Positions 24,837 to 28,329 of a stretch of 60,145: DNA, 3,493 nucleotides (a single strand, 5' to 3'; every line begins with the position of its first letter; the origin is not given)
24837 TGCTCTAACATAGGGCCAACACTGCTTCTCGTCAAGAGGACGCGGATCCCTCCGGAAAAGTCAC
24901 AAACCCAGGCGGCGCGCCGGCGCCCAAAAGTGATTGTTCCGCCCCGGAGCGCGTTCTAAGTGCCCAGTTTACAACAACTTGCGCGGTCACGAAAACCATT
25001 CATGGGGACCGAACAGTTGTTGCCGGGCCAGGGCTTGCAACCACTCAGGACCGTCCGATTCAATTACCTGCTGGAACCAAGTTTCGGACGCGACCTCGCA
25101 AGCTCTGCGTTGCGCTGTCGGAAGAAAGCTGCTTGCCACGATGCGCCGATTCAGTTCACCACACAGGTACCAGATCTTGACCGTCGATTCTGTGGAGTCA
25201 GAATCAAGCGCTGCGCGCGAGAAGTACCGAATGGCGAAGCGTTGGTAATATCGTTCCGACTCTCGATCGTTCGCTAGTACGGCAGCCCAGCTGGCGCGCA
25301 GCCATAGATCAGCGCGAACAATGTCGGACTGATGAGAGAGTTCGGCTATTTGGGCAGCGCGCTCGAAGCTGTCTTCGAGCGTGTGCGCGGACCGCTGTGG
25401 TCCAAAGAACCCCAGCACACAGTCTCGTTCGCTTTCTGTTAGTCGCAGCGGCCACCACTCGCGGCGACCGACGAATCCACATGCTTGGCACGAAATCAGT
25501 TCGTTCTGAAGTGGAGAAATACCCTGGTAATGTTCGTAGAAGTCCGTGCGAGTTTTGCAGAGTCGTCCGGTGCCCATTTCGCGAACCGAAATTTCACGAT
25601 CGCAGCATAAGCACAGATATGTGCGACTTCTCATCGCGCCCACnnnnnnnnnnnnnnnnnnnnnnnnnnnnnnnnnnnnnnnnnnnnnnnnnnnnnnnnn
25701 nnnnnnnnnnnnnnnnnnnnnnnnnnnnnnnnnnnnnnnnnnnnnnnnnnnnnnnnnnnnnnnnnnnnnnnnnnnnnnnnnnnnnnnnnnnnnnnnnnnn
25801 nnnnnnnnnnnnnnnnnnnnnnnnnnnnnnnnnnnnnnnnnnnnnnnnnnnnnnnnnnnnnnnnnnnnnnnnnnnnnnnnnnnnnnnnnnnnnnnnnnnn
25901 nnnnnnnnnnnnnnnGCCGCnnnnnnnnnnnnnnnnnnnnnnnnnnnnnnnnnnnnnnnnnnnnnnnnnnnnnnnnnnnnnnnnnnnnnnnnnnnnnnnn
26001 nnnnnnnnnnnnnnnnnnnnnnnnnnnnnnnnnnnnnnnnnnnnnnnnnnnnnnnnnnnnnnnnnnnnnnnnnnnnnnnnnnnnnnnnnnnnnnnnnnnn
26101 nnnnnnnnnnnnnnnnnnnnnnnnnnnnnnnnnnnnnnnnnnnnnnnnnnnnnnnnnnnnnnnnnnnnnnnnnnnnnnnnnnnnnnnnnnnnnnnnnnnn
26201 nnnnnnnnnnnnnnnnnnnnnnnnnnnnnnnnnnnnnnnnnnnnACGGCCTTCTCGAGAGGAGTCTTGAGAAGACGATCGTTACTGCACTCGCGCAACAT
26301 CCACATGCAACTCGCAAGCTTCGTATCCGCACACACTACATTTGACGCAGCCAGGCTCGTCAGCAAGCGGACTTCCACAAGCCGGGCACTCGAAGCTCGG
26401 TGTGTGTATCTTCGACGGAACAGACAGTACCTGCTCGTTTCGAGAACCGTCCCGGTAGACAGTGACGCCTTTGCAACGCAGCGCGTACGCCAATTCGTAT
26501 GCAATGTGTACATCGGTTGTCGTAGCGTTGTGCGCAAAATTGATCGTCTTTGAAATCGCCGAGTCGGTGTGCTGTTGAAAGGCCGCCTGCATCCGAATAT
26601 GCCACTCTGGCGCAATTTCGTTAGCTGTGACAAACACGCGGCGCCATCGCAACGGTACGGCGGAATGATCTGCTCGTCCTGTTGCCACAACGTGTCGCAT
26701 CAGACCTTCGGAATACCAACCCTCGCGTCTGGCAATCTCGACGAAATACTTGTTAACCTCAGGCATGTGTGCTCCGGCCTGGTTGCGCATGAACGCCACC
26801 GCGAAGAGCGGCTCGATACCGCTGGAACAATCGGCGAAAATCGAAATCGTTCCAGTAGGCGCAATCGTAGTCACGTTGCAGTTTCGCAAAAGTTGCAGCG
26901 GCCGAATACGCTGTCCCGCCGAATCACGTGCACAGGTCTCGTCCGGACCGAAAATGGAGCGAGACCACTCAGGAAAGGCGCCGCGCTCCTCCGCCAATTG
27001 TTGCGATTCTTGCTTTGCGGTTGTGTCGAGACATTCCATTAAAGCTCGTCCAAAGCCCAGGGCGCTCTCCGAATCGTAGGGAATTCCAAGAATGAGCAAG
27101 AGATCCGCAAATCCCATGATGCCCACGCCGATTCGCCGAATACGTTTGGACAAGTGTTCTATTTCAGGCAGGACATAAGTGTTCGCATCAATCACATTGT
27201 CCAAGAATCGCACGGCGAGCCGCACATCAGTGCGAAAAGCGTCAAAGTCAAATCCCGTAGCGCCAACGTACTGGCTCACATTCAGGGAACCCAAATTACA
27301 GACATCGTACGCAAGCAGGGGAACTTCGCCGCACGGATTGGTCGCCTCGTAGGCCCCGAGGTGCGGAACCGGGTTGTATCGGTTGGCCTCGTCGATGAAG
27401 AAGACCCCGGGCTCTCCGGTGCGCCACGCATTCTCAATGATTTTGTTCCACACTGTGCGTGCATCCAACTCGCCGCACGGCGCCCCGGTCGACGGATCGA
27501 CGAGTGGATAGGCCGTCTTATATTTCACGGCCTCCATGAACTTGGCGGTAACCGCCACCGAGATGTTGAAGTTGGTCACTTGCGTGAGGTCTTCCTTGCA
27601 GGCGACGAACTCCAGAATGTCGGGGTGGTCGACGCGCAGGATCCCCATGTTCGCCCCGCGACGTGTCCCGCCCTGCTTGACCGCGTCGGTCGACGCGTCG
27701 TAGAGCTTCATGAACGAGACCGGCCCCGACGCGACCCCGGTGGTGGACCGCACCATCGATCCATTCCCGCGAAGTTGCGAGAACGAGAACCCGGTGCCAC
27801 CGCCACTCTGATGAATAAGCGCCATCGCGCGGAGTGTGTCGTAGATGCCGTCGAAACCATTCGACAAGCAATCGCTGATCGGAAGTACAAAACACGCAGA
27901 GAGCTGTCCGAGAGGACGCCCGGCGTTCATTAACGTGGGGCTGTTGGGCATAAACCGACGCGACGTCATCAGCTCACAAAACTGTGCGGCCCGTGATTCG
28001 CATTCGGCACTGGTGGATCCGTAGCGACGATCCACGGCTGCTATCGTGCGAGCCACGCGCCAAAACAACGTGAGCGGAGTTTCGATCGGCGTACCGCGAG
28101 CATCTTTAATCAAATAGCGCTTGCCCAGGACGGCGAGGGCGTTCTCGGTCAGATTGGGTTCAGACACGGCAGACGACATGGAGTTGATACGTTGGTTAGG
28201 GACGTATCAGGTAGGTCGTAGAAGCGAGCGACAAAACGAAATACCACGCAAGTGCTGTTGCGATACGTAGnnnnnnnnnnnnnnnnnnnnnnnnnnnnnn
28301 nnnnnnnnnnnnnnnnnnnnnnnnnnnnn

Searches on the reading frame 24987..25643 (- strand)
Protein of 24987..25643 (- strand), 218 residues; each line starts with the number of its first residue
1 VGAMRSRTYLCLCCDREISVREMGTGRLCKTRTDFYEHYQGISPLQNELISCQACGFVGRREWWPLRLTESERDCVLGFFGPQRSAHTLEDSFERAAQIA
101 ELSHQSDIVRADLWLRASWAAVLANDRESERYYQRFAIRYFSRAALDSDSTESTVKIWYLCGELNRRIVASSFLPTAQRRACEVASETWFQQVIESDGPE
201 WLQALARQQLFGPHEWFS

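Call 36: search_protein_families(library=phrogs, proteins=[window:24987-25643:-], max_evalue=0.001)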
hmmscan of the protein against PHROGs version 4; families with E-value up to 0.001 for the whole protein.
window:24987-25643:- (218 aa): 0 families

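Call 91: search_protein_families(library=pfam, proteins=[window:24987-25643:-], max_evalue=0.1)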
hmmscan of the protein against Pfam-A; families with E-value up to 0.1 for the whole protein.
window:24987-25643:- (218 aa): 1 family
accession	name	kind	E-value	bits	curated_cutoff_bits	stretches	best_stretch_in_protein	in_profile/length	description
PF09986.15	DUF2225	-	1.7e-16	61.1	21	1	7-209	4-210/214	Uncharacterized protein conserved in bacteria (DUF2225)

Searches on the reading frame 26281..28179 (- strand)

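Call 9: search_protein_families(library=phrogs, proteins=[window:26281-28179:-], max_evalue=0.001)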
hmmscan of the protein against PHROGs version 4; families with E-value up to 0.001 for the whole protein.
window:26281-28179:- (632 aa): 8 families
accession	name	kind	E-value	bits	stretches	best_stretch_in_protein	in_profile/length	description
phrog_84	-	DNA, RNA and nucleotide metabolism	5e-142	476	1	14-608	202-788/975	ribonucleoside-diphosphate reductase large subunit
phrog_367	-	DNA, RNA and nucleotide metabolism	3.8e-40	138.8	1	153-577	262-651/701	ribonucleotide reductase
phrog_3987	-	DNA, RNA and nucleotide metabolism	6.7e-35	121.6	1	12-230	143-356/467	ribonucleotide reductase large subunit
phrog_3844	-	moron, auxiliary metabolic gene and host takeover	2.5e-34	120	2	293-408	161-272/451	NrdA-like aerobic NDP reductase large subunit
phrog_6132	-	DNA, RNA and nucleotide metabolism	6.7e-16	59.5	1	62-171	183-289/530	ribonucleotide reductase large subunit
phrog_30939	-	DNA, RNA and nucleotide metabolism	3.6e-15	55.9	1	65-564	470-946/977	ribonucleotide reductase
phrog_22953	-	DNA, RNA and nucleotide metabolism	9.7e-14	52.8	2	135-229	6-104/201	ribonucleotide reductase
phrog_12229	-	DNA, RNA and nucleotide metabolism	3.3e-12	46.6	1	62-224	45-198/577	ribonucleotide reductase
